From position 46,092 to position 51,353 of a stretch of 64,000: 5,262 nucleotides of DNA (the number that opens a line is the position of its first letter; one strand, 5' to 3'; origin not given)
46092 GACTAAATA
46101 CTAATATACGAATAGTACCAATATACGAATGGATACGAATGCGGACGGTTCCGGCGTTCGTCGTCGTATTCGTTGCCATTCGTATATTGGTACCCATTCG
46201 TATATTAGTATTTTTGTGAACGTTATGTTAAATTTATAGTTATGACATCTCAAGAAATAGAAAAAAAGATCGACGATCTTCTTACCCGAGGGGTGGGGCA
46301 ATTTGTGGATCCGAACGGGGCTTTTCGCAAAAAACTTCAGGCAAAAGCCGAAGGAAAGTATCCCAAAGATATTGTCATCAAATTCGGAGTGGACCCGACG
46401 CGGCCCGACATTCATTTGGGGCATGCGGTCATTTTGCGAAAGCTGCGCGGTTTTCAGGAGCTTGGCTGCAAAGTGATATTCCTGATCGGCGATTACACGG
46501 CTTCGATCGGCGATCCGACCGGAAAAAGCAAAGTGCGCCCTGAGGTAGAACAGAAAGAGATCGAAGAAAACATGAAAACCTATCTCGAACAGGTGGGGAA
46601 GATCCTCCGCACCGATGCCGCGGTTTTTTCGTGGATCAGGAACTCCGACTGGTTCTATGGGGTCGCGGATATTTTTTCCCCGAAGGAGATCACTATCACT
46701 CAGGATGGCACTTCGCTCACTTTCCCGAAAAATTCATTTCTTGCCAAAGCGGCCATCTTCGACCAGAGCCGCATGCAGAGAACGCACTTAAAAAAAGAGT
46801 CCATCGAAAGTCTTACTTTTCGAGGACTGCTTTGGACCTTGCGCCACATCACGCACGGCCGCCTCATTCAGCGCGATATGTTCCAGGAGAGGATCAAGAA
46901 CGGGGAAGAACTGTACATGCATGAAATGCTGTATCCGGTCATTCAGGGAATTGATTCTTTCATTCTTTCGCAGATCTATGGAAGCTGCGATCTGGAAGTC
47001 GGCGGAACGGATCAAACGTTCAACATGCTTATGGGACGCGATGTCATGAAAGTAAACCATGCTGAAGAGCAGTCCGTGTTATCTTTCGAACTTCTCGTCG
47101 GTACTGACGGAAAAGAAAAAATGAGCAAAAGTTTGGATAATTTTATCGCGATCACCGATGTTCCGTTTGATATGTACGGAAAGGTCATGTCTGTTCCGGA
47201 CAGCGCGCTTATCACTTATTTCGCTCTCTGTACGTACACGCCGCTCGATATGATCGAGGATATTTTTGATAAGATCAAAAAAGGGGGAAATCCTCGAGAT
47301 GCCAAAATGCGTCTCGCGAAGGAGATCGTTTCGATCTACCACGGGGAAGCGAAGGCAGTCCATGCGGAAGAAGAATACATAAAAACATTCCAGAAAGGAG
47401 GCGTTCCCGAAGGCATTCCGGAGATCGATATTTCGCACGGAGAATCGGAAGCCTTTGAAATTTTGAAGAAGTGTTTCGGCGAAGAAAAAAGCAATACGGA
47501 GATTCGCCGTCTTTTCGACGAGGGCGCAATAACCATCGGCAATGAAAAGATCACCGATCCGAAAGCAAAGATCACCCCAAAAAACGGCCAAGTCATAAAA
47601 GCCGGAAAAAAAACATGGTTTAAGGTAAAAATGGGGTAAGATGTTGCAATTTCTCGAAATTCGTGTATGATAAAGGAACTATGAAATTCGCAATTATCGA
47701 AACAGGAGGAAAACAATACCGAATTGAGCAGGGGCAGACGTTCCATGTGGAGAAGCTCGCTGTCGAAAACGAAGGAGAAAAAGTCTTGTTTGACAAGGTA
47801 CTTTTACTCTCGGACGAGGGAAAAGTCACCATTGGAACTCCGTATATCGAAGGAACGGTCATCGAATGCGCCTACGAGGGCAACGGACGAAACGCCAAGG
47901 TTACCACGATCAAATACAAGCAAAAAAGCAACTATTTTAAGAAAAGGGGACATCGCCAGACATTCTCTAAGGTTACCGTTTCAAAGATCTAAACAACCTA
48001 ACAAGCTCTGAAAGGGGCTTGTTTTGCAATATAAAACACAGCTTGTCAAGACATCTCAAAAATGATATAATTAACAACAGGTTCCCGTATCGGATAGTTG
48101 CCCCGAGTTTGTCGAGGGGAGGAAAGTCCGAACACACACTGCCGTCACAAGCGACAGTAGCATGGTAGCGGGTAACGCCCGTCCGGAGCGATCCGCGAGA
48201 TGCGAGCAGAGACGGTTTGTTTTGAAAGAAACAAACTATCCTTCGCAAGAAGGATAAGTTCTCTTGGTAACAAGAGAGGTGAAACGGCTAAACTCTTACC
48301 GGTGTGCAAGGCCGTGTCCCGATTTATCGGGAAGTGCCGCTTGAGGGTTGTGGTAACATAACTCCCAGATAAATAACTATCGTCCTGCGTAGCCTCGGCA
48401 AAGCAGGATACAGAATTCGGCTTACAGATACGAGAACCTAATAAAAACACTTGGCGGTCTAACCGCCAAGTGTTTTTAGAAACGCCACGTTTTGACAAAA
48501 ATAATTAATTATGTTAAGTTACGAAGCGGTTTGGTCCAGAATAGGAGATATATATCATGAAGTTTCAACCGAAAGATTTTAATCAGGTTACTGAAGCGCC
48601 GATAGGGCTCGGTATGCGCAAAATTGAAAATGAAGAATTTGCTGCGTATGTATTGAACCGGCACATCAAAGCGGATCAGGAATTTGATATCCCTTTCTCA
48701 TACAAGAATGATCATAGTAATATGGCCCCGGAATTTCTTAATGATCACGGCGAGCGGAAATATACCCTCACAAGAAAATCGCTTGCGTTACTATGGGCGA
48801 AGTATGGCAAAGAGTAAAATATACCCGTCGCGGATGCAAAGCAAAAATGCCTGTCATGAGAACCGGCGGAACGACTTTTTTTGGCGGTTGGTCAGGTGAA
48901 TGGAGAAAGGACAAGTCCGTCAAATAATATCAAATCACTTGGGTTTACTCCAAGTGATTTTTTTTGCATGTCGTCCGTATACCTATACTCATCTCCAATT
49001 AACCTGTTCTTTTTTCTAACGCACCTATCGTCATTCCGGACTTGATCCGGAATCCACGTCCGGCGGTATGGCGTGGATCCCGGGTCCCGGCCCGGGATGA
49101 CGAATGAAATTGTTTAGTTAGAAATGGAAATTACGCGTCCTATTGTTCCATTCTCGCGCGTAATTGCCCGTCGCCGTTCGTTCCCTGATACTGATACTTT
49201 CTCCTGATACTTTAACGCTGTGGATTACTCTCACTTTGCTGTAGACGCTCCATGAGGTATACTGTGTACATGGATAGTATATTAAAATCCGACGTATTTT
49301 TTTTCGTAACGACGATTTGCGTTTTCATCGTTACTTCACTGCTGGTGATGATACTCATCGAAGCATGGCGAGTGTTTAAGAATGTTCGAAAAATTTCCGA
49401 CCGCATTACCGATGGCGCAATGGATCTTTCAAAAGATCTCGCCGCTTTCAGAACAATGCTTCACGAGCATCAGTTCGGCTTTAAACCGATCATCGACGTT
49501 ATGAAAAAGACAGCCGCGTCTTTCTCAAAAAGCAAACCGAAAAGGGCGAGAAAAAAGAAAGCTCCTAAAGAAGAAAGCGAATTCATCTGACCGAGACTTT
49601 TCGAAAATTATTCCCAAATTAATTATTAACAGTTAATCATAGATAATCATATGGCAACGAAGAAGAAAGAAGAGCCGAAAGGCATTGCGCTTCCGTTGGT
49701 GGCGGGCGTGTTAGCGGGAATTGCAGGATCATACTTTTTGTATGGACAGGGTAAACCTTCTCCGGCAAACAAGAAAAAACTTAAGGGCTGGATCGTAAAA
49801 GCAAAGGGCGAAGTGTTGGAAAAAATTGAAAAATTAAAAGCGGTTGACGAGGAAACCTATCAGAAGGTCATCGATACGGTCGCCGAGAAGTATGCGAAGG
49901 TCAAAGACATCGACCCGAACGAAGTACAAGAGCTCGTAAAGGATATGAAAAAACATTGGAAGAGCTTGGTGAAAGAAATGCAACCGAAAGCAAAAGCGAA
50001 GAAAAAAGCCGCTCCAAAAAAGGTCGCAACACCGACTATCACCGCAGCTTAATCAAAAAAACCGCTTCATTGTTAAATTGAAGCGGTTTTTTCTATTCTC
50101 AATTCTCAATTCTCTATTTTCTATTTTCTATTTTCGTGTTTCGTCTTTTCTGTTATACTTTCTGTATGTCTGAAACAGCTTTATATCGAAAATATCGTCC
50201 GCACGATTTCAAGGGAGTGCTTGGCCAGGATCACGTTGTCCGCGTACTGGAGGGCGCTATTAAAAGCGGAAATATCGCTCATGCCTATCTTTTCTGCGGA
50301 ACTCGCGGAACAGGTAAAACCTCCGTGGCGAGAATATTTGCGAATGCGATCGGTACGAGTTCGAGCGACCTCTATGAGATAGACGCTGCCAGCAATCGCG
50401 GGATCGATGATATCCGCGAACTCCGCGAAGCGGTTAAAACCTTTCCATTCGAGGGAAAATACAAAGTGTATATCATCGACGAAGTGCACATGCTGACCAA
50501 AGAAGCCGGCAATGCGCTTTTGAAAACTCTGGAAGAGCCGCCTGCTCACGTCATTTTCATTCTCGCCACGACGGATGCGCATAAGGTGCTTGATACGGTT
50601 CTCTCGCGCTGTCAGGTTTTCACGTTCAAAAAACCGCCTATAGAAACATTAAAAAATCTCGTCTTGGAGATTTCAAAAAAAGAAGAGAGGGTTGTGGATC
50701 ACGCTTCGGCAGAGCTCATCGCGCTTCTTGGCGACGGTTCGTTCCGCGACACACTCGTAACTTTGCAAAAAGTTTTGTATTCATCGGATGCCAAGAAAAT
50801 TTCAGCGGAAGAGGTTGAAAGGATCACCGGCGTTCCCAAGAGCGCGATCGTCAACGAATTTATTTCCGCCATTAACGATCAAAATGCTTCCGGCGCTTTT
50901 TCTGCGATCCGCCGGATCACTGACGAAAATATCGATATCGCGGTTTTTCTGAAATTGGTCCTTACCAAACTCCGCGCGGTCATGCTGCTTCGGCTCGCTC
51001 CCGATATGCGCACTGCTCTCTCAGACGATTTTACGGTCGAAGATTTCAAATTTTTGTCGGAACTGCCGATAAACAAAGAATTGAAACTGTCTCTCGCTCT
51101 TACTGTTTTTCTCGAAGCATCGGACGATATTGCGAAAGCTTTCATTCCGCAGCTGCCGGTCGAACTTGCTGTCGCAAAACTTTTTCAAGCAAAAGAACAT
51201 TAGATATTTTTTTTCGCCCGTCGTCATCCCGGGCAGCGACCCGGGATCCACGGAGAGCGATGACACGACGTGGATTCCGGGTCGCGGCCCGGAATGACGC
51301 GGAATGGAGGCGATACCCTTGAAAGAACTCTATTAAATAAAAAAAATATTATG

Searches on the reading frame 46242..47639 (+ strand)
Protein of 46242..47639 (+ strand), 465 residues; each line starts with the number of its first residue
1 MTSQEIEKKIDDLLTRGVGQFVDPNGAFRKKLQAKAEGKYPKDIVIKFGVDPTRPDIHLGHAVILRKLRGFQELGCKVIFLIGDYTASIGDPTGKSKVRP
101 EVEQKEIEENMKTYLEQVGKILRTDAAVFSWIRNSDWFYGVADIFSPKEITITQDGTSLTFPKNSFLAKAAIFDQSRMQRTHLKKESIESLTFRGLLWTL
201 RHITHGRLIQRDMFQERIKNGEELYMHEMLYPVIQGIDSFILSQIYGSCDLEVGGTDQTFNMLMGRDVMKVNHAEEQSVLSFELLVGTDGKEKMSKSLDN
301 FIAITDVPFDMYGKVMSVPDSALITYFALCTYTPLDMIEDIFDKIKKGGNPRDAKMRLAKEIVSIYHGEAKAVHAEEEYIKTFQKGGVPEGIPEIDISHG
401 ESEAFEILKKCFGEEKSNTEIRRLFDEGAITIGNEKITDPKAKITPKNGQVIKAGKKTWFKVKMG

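Call 25: search_protein_families(library=pfam, proteins=[window:46242-47639:+], max_evalue=0.0001)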
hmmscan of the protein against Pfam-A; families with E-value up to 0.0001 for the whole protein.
window:46242-47639:+ (465 aa): 2 families
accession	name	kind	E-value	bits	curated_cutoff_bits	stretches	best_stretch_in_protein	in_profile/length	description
PF00579.31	tRNA-synt_1b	-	1.8e-51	175.7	21.1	2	198-384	101-292/292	tRNA synthetases class I (W and Y)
PF22421.1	SYY_C-terminal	-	9.7e-05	22.6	27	0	390-460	7-81/83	Tyrosine--tRNA ligase SYY-like C-terminal domain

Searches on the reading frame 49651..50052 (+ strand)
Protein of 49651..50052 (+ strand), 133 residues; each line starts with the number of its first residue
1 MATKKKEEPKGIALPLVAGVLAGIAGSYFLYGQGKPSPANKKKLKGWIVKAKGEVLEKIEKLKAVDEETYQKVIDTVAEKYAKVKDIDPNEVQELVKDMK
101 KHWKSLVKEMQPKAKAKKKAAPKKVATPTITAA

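Call 61: search_protein_families(library=pfam, proteins=[window:49651-50052:+], max_evalue=0.01)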
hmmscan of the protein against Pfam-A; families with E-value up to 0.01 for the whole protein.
window:49651-50052:+ (133 aa): 2 families
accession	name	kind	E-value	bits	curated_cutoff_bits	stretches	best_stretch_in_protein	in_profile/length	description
PF12875.12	DUF3826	-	0.0036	17.9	25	1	58-125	11-80/186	Protein of unknown function (DUF3826)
PF13864.11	Enkurin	-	0.0061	17.5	23.6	1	59-111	10-56/92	Calmodulin-binding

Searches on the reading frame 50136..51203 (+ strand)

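Call 25: search_protein_families(library=pfam, proteins=[window:50136-51203:+], max_evalue=0.0001)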
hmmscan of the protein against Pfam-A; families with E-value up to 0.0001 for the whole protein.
window:50136-51203:+ (355 aa): 6 families
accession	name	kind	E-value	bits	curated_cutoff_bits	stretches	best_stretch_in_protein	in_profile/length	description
PF13177.12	DNA_pol3_delta2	-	1.8e-37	129.2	27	2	87-166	80-159/161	DNA polymerase III, delta subunit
PF00004.35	AAA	-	3.8e-13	50.4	21.2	1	52-163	2-127/131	ATPase family associated with various cellular activities (AAA)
PF05496.18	RuvB_N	-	2.5e-06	27.8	27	1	21-138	2-114/159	Holliday junction DNA helicase RuvB P-loop domain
PF12169.13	DNA_pol3_gamma3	-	8.2e-06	26.1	24.4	1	222-353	1-131/143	DNA polymerase III subunits gamma and tau domain III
PF13401.12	AAA_22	-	8.7e-06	26.5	27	0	51-94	8-51/130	AAA domain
PF06068.19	TIP49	-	8.6e-05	22.3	23.8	0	27-74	25-76/347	TIP49 P-loop domain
